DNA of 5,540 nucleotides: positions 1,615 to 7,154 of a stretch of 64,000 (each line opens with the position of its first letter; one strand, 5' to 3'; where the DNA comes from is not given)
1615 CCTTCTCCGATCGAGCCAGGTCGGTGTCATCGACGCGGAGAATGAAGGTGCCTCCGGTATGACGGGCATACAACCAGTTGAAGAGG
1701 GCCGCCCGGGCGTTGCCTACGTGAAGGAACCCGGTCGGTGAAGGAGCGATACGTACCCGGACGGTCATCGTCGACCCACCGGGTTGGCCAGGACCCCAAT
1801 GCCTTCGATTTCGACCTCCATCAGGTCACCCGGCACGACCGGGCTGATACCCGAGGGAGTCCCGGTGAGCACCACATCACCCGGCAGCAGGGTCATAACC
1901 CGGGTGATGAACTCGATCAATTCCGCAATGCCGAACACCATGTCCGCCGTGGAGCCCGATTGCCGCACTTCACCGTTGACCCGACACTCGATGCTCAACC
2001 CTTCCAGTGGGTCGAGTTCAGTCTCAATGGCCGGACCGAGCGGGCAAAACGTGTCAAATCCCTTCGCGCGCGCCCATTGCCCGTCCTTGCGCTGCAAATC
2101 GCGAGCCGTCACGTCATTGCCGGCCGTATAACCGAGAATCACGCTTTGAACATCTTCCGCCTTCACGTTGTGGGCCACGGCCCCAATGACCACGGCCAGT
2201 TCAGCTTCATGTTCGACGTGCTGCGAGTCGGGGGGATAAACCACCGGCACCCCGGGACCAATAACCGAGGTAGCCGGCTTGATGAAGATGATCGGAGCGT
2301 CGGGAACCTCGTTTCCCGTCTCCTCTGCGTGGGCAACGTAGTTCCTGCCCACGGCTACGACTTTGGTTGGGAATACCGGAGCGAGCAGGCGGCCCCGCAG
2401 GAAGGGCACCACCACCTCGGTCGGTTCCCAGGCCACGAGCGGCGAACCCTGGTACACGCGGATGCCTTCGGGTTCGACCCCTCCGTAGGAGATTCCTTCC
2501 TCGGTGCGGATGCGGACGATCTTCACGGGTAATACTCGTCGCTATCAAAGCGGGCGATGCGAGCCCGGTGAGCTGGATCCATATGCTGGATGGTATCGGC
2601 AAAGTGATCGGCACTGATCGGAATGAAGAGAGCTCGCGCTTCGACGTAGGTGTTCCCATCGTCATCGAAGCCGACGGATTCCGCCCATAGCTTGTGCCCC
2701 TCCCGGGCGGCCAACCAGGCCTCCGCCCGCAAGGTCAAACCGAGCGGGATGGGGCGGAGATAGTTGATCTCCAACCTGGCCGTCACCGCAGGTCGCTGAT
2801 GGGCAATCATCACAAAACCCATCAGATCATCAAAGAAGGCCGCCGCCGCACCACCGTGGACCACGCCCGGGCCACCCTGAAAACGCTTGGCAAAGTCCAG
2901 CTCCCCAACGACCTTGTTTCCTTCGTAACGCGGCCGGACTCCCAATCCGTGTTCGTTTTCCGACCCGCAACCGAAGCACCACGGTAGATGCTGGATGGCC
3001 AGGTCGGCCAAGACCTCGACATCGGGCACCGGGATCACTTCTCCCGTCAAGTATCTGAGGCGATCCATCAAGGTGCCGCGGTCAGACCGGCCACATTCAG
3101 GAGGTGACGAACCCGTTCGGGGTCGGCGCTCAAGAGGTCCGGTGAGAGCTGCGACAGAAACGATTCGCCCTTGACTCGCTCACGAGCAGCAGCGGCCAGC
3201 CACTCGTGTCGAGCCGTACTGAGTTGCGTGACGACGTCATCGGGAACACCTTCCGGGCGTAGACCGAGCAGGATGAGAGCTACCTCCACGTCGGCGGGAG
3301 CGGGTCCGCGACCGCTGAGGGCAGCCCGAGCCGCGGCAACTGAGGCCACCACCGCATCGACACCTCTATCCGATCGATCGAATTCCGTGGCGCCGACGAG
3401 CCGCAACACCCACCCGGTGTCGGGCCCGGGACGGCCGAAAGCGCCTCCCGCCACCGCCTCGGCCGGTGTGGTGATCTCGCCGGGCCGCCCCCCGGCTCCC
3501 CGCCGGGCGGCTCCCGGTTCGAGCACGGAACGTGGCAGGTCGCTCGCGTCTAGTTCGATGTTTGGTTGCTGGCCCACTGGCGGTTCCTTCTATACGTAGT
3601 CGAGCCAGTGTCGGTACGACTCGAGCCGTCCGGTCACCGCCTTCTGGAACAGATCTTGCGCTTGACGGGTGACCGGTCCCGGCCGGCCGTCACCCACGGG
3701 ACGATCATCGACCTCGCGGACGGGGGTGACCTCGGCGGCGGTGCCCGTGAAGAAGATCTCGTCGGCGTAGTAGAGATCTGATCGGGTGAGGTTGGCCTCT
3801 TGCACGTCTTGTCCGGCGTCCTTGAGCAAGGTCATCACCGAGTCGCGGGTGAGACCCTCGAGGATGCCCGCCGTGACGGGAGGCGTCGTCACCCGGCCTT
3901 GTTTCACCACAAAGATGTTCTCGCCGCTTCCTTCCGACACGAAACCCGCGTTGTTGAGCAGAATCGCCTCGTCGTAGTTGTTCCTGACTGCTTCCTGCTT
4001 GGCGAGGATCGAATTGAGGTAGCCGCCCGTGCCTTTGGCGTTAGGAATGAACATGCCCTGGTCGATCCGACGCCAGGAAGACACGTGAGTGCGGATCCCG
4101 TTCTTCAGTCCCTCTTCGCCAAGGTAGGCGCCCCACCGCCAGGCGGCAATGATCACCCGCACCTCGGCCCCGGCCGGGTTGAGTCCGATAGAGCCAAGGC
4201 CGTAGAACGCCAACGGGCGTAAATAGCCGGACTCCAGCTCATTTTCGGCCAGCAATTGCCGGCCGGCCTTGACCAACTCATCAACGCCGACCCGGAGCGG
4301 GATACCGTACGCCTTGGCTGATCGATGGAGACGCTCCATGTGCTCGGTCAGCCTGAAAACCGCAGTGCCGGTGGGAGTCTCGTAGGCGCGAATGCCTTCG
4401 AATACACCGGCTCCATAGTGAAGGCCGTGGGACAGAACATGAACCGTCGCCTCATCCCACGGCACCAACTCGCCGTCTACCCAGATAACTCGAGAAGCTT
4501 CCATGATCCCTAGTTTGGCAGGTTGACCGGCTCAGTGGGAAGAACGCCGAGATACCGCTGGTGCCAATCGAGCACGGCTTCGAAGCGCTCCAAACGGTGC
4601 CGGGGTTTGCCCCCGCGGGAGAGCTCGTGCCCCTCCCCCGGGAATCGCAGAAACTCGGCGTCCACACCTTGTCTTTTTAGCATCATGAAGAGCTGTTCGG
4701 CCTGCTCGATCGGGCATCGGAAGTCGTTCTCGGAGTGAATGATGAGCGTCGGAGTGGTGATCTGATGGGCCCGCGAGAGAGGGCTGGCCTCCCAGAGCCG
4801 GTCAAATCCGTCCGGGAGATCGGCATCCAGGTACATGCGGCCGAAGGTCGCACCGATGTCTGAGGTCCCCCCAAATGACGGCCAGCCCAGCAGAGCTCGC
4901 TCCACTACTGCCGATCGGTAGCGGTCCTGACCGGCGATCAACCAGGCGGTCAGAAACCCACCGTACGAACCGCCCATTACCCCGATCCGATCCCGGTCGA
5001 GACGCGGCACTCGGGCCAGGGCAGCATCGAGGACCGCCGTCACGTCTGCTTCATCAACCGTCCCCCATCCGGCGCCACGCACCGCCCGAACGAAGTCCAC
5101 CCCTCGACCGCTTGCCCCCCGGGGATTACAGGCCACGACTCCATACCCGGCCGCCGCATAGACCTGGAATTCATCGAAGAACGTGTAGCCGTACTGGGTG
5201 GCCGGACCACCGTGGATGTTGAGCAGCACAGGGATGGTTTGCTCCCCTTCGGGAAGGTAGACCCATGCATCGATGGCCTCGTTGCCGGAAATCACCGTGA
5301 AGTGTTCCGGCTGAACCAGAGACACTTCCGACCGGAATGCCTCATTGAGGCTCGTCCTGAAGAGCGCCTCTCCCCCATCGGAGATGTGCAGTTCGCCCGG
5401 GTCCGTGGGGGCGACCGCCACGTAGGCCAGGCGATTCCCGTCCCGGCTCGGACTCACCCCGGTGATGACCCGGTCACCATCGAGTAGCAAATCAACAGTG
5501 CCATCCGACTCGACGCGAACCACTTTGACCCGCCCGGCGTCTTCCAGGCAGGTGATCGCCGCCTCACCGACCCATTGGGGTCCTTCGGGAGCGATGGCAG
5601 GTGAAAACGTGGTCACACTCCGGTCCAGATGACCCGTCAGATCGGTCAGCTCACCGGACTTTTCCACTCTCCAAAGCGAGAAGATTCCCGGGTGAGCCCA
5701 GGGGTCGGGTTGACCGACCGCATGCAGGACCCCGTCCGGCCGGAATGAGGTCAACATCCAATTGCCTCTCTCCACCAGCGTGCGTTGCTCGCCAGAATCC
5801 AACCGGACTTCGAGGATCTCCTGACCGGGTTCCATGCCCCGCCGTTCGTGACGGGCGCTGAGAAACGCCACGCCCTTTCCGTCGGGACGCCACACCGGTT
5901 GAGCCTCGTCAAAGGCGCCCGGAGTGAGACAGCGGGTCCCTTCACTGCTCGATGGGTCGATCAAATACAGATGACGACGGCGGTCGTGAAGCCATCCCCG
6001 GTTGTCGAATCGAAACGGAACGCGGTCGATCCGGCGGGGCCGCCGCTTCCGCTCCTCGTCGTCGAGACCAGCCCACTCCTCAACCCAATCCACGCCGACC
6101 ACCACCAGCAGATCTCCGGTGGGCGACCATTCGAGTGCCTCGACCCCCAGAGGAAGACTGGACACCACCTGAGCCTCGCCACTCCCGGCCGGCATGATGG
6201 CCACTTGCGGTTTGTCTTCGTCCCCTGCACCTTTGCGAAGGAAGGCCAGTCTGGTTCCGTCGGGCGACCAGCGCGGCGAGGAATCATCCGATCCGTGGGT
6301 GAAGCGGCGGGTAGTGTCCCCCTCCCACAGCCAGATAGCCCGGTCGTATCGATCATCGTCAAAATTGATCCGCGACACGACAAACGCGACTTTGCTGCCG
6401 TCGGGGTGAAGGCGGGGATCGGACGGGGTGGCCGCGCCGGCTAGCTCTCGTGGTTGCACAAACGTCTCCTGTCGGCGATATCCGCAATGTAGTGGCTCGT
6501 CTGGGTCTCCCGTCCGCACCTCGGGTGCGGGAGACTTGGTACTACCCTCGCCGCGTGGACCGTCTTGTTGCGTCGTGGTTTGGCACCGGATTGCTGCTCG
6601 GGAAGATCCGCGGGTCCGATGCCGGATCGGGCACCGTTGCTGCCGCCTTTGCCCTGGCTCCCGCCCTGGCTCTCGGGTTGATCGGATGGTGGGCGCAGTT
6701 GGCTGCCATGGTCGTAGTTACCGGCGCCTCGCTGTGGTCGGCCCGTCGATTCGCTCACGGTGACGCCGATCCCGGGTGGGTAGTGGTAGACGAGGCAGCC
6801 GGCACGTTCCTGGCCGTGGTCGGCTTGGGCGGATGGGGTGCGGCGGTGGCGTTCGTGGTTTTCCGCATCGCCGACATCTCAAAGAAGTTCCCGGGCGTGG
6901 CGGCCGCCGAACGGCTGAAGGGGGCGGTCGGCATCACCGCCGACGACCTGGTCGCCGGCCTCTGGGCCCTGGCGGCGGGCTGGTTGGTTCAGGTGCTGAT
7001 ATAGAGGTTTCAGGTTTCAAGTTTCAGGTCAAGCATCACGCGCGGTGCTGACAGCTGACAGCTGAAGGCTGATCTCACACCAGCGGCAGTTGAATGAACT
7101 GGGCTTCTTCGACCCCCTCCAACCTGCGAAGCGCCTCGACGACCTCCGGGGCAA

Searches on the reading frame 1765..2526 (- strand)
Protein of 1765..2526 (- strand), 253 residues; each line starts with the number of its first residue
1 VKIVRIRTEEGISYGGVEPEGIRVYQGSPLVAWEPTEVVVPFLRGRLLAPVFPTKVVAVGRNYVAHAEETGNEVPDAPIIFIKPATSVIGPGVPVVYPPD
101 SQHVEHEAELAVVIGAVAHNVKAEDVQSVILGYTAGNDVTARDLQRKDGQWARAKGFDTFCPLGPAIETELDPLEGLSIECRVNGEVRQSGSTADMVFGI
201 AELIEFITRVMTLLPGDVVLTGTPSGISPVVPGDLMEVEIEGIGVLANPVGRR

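Call 58: search_protein_families(library=pfam, proteins=[window:1765-2526:-], max_evalue=0.00001)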
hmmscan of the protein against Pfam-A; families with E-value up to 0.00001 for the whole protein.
window:1765-2526:- (253 aa): 2 families
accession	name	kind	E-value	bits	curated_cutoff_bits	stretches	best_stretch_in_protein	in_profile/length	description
PF01557.24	FAA_hydrolase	-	2.1e-70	237.2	23.9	1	55-250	1-213/214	Fumarylacetoacetate (FAA) hydrolase C-terminal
PF10370.14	Rv2993c-like_N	-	1e-10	42.8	21.3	1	1-50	1-50/50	Rv2993c-like, N-terminal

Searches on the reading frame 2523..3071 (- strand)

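Call 58: search_protein_families(library=pfam, proteins=[window:2523-3071:-], max_evalue=0.00001)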
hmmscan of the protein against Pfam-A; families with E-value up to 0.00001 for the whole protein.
window:2523-3071:- (182 aa): 1 family
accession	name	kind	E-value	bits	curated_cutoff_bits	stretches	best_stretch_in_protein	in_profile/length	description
PF03061.28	4HBT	-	7.6e-11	42.6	20.6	1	69-139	2-75/79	Thioesterase superfamily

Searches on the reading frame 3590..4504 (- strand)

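Call 58: search_protein_families(library=pfam, proteins=[window:3590-4504:-], max_evalue=0.00001)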
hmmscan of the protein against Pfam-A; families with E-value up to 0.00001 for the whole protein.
window:3590-4504:- (304 aa): 1 family
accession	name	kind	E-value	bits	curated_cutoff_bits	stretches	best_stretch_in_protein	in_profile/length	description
PF01063.24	Aminotran_4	-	1.3e-55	189.1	28.5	1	33-265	1-223/223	Amino-transferase class IV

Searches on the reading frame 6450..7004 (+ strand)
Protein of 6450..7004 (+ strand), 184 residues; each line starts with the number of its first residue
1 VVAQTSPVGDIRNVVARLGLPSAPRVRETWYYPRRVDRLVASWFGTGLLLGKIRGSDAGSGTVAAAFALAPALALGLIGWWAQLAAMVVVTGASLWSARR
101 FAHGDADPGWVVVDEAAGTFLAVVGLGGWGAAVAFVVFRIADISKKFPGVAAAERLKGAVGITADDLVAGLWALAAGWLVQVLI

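Call 58: search_protein_families(library=pfam, proteins=[window:6450-7004:+], max_evalue=0.00001)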
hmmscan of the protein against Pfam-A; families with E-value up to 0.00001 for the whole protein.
window:6450-7004:+ (184 aa): 1 family
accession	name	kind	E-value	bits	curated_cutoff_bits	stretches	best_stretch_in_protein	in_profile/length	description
PF04608.18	PgpA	-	3.7e-23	82.5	28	1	40-180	2-140/141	Phosphatidylglycerophosphatase A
